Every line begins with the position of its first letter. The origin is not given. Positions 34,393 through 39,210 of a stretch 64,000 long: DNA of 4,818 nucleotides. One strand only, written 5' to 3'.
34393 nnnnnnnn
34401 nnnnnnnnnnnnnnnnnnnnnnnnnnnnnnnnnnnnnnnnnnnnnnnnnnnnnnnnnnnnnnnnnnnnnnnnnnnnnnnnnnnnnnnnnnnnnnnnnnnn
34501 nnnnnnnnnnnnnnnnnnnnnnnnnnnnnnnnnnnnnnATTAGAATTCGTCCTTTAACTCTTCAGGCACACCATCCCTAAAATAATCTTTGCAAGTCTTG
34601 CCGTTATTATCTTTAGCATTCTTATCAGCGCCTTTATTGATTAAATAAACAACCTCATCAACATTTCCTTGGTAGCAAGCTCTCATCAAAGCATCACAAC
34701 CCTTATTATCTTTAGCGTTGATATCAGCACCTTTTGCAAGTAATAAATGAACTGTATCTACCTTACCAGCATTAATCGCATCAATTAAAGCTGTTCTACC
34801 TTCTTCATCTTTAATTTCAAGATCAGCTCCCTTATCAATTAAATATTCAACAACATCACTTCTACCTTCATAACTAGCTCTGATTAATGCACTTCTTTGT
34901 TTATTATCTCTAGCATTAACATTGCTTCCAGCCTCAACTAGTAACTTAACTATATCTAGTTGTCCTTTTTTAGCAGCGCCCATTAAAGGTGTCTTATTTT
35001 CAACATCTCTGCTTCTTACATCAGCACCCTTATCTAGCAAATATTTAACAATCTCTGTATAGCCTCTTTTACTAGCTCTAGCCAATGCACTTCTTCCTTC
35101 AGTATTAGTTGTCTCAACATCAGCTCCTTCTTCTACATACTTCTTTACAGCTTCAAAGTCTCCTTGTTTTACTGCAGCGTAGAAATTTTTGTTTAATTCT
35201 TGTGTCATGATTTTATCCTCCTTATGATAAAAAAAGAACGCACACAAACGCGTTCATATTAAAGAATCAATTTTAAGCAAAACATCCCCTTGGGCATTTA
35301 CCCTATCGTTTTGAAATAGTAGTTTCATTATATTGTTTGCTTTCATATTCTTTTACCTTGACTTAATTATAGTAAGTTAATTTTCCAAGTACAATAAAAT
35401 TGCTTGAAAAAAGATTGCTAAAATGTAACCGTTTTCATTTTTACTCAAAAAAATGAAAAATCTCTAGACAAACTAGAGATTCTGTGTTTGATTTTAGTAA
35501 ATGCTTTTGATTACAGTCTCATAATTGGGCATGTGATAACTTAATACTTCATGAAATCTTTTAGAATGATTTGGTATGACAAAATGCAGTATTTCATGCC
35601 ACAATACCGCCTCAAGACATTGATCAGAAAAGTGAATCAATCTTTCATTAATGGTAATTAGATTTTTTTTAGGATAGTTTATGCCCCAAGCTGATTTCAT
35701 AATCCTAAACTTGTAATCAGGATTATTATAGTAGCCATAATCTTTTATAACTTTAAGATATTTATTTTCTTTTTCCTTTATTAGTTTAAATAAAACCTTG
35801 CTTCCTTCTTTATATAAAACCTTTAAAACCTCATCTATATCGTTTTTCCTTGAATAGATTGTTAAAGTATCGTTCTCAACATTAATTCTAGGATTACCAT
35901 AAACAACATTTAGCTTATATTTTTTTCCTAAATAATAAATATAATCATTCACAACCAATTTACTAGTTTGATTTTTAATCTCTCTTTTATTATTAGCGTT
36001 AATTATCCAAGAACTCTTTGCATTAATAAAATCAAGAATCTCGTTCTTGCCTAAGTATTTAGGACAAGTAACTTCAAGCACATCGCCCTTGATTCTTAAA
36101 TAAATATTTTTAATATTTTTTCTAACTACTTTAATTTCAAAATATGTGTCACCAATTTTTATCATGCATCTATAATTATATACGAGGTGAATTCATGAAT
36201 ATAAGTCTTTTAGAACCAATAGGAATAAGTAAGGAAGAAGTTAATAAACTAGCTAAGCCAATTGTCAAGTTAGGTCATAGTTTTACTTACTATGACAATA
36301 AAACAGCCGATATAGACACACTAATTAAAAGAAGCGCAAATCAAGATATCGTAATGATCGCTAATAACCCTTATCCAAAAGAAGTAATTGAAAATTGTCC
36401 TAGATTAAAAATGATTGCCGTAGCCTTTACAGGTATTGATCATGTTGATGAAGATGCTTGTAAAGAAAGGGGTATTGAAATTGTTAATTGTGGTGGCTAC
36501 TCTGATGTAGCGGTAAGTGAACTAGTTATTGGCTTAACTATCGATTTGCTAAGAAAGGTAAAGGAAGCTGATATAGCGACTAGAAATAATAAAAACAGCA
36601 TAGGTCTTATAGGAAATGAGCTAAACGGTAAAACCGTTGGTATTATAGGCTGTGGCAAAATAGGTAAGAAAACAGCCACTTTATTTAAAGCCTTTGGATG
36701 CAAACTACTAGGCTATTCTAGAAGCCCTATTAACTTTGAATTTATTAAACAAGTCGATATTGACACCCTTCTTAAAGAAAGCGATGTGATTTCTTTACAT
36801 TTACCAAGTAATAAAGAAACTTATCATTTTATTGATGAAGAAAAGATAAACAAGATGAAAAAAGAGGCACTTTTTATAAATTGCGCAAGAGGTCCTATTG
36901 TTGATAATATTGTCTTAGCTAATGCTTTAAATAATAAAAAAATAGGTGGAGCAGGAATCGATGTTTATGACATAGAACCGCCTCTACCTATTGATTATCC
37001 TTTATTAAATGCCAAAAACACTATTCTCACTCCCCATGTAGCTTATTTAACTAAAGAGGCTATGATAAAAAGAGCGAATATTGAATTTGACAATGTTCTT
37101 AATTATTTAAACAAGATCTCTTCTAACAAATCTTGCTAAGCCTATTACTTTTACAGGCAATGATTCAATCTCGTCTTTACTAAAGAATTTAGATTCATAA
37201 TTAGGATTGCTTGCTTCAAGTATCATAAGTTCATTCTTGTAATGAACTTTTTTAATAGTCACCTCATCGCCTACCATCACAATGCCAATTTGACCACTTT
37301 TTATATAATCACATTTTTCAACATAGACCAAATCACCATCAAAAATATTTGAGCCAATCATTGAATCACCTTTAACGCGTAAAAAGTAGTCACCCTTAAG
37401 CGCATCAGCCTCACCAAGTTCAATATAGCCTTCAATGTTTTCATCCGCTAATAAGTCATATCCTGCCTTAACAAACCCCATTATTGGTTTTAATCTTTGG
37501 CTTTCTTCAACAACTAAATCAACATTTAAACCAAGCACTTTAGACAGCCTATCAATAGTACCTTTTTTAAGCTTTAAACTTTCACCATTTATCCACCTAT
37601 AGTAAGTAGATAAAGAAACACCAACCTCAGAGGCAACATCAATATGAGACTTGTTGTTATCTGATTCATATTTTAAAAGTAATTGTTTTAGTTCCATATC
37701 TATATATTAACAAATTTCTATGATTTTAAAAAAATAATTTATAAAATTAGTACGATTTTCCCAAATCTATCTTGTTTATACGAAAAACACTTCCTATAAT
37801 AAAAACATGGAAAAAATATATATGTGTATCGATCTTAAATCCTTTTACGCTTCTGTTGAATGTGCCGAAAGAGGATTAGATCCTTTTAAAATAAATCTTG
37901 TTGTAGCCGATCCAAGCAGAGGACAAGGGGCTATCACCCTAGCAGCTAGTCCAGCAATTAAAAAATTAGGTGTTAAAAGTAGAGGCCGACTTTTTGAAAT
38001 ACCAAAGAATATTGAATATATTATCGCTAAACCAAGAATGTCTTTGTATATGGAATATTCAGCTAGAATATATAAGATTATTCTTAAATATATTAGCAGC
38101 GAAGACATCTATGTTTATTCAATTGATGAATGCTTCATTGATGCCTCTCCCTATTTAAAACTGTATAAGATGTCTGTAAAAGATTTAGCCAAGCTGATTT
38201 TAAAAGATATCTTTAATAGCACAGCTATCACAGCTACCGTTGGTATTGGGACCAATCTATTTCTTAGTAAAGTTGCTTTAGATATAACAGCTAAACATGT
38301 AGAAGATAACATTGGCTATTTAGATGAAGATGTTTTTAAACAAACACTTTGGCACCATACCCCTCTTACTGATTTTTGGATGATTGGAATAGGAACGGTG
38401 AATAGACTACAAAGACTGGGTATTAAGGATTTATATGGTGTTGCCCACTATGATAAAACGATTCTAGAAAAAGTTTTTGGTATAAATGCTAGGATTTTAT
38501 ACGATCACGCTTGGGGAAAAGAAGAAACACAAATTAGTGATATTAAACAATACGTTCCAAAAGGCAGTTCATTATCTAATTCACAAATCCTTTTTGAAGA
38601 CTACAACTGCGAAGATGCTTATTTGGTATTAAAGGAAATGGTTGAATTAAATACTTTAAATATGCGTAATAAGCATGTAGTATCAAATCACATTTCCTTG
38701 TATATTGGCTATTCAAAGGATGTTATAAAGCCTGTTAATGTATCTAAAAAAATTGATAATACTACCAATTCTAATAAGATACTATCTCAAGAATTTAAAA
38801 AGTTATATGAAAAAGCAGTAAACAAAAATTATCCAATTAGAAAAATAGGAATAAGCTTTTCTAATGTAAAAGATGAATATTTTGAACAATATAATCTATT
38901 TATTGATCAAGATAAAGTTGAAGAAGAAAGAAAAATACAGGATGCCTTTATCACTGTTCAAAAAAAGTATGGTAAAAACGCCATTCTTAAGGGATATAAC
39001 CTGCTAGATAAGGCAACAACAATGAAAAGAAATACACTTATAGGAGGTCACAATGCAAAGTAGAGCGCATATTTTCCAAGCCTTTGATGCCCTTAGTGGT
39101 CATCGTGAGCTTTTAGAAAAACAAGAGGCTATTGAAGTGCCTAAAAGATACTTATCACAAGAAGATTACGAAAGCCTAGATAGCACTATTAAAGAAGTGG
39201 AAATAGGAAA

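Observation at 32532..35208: Ankyrin-repeat protein translationally coupled to an EF-G paralog with a mutated catalytic histidine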

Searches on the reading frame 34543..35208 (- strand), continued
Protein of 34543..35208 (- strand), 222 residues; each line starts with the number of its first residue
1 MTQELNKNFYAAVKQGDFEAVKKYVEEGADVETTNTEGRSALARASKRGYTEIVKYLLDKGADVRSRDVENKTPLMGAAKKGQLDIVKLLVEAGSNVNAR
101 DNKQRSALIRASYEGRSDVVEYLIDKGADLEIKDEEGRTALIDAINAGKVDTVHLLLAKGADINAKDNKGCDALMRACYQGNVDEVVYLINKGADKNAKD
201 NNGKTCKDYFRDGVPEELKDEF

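Call 98: fold_search(model_id=the predicted structure, library=pdb)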
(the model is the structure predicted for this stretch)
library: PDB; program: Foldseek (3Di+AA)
matches with E <= 10: 1364; with E <= 0.001: 838
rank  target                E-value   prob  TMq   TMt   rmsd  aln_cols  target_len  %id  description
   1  4qfv_A                5.9e-13  1.00  0.70  0.68  11.2       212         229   40  Crystal structure of a unique ankyrin (released 2015-05-06)
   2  4qfv_C                8.1e-13  1.00  0.68  0.67  11.2       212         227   40  Crystal structure of a unique ankyrin (released 2015-05-06)
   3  6moi_A                1.2e-12  1.00  0.87  0.87   3.0       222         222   36  Dimeric DARPin C_angle_R5 complex with EpoR (released 2019-06-05)
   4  4qfv_B                1.7e-12  1.00  0.69  0.67  12.4       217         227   40  Crystal structure of a unique ankyrin (released 2015-05-06)
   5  4o60_A                3.6e-12  1.00  0.78  0.76   4.3       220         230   37  Structure of ankyrin repeat protein (released 2015-03-25)
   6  4o60_B                4.4e-12  1.00  0.78  0.76   3.3       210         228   38  Structure of ankyrin repeat protein (released 2015-03-25)
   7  6mok_A                8.2e-12  1.00  0.76  0.60   4.1       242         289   31  Dimeric DARPin A_distance_R7 complex with EpoR (released 2019-06-05)
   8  6moj_A                8.6e-12  1.00  0.88  0.87   2.9       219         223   39  Dimeric DARPin A_angle_R5 complex with EpoR (released 2019-06-05)
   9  5le9                  1.6e-11  1.00  0.59  0.43   9.4       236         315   36  Crystal structure of DARPin-DARPin rigid fusion, variant DD_Off7_09_3G124 (released 2017-08-02)
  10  6mol_A                2.0e-11  1.00  0.84  0.43   2.5       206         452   37  Monoextended DARPin M_R12 complex with EpoR (released 2019-06-05)
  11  5ma9_E                2.1e-11  1.00  0.55  0.42  10.5       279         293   29  GFP-binding DARPin fusion gc_R11 (released 2017-11-08)
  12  5ma9_C                2.7e-11  1.00  0.77  0.59   3.5       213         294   37  GFP-binding DARPin fusion gc_R11 (released 2017-11-08)
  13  5ma3_A                2.8e-11  1.00  0.74  0.56   3.8       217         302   36  GFP-binding DARPin fusion gc_R11 (released 2017-11-08)
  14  5y4e_B                3.2e-11  1.00  0.80  0.78   3.2       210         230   25  Crystal Structure of AnkB Ankyrin Repeats R8-14 in complex with autoinhibition segment AI-b (released 2017-09-13)
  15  5ma5_C                3.7e-11  1.00  0.75  0.59   3.8       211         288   36  GFP-binding DARPin fusion gc_K11 (released 2017-11-08)
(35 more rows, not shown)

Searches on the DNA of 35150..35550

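Call 7: search_rna_families(source=window, start=35150, end=35550, threshold=evalue, max_evalue=10)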
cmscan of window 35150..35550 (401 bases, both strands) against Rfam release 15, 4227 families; matches with E-value up to 10: 12.
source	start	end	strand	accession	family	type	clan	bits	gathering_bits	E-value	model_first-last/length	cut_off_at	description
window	35421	35488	-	RF02322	TtnuHACA15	Gene; snRNA; snoRNA; HACA-box;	-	23.2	100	0.081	1-117/117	no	Tetrahymena snoRNA TtnuHACA15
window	35211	35235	-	RF02948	cow-rumen-4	Gene; sRNA;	-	23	48.5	0.16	40-64/64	no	cow-rumen-4 RNA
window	35222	35354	-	RF02860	Arrc14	Gene; sRNA;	-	19.9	99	1.2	1-167/167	no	Actinobacillus sRNA 14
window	35381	35487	+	RF02618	SSRC34_2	Gene; sRNA;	-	17.6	48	2.2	1-125/125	no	Streptococcus sRNA 34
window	35226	35342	-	RF02696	Teg49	Gene; sRNA;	-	16.8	186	3.2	1-196/196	no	Teg49 sRNA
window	35412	35478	+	RF01183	SNORD19B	Gene; snRNA; snoRNA; CD-box;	CL00048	16.6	50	7.6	1-84/84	no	Small nucleolar RNA SNORD19B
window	35224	35348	-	RF00558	L20_leader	Cis-reg; leader;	-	16.2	58.7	1.3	1-127/127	no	Ribosomal protein L20 leader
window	35205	35325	-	RF04310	nqrA-II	Cis-reg;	-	16.2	55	3.1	1-174/174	no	nqrA-II ncRNA motif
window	35381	35431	+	RF01726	SAM-II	Cis-reg; riboswitch;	-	14.4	44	4.9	1-60/60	no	SAM-II riboswitch aptamer (SAM-II long loop)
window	35393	35445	-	RF01393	isrJ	Gene; sRNA;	-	14.3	37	4.4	1-75/75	no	isrJ Hfq binding RNA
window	35256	35348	-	RF04128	MIR8562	Gene; miRNA;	-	14.1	211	3.6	70-173/242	no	MIR8562 microRNA precursor family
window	35409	35488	+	RF00125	IS128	Gene; sRNA;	-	12.8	80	3.7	122-198/209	no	IS128 RNA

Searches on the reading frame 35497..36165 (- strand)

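Call 66: search_protein_families(library=padloc, proteins=[window:35497-36165:-], max_evalue=0.01)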
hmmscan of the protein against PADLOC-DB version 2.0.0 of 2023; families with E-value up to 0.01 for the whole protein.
window:35497-36165:- (223 aa): 0 families

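Call 67: search_protein_families(library=pfam, proteins=[window:35497-36165:-])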
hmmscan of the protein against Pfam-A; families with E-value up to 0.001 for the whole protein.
window:35497-36165:- (223 aa): 2 families
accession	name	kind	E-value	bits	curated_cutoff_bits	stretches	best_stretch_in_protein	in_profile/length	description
PF01863.23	YgjP-like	-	3.7e-33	115.7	26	1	19-217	1-199/207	YgjP-like, metallopeptidase domain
PF10263.15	SprT-like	-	0.00031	21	25.6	1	149-199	19-76/108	SprT-like family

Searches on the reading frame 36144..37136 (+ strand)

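Call 67: search_protein_families(library=pfam, proteins=[window:36144-37136:+])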
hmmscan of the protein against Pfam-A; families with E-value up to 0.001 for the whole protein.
window:36144-37136:+ (331 aa): 3 families
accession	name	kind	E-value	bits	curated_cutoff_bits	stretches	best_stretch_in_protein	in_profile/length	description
PF02826.25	2-Hacid_dh_C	-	4.1e-54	183.1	25.1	1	130-300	2-178/178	D-isomer specific 2-hydroxyacid dehydrogenase, NAD binding domain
PF00389.36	2-Hacid_dh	-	4.8e-22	78.5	24.6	1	33-324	12-126/134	D-isomer specific 2-hydroxyacid dehydrogenase, catalytic domain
PF03446.21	NAD_binding_2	-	8.2e-07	29.6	21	1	164-267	1-112/161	NAD binding domain of 6-phosphogluconate dehydrogenase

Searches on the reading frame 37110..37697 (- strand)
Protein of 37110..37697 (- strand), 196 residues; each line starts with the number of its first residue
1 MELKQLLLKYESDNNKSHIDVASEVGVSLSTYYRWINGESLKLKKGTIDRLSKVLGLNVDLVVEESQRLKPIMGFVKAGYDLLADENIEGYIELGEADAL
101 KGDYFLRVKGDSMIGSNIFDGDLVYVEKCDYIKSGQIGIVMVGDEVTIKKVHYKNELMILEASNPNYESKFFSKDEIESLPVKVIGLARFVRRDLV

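Call 67: search_protein_families(library=pfam, proteins=[window:37110-37697:-])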
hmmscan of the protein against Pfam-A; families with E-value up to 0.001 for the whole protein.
window:37110-37697:- (196 aa): 4 families
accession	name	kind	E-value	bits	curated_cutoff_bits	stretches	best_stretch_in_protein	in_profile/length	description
PF00717.28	Peptidase_S24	-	9.6e-24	83.8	23.3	1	71-178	1-110/116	Peptidase S24-like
PF01381.28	HTH_3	-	9.3e-06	26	23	1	15-60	9-53/55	Helix-turn-helix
PF13560.12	HTH_31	-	0.00078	20.1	27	0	17-62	16-61/64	Helix-turn-helix domain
PF13022.12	HTH_Tnp_1_2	-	0.00091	19.8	27.9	0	10-39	20-50/122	Helix-turn-helix of insertion element transposase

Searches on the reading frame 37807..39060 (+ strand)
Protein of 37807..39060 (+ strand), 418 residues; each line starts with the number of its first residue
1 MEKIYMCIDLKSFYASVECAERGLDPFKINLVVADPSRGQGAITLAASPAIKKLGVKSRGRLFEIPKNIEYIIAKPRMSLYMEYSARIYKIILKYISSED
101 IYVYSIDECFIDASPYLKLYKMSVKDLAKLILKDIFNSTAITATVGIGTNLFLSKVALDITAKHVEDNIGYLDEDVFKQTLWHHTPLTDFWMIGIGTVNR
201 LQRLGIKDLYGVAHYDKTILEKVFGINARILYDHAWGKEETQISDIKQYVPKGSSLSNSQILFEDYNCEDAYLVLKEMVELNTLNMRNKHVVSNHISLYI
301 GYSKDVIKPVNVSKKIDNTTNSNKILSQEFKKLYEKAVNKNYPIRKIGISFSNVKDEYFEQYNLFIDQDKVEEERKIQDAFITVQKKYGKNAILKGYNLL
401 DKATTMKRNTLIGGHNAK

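Call 67: search_protein_families(library=pfam, proteins=[window:37807-39060:+])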
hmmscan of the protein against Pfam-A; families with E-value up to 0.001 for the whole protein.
window:37807-39060:+ (418 aa): 2 families
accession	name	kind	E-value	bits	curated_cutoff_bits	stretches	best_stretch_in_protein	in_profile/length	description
PF00817.25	IMS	-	2.4e-29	102.6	23.2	1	8-158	1-147/148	impB/mucB/samB family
PF11799.13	IMS_C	-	2.7e-11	44.3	20.7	1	255-364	3-109/109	impB/mucB/samB family C-terminal domain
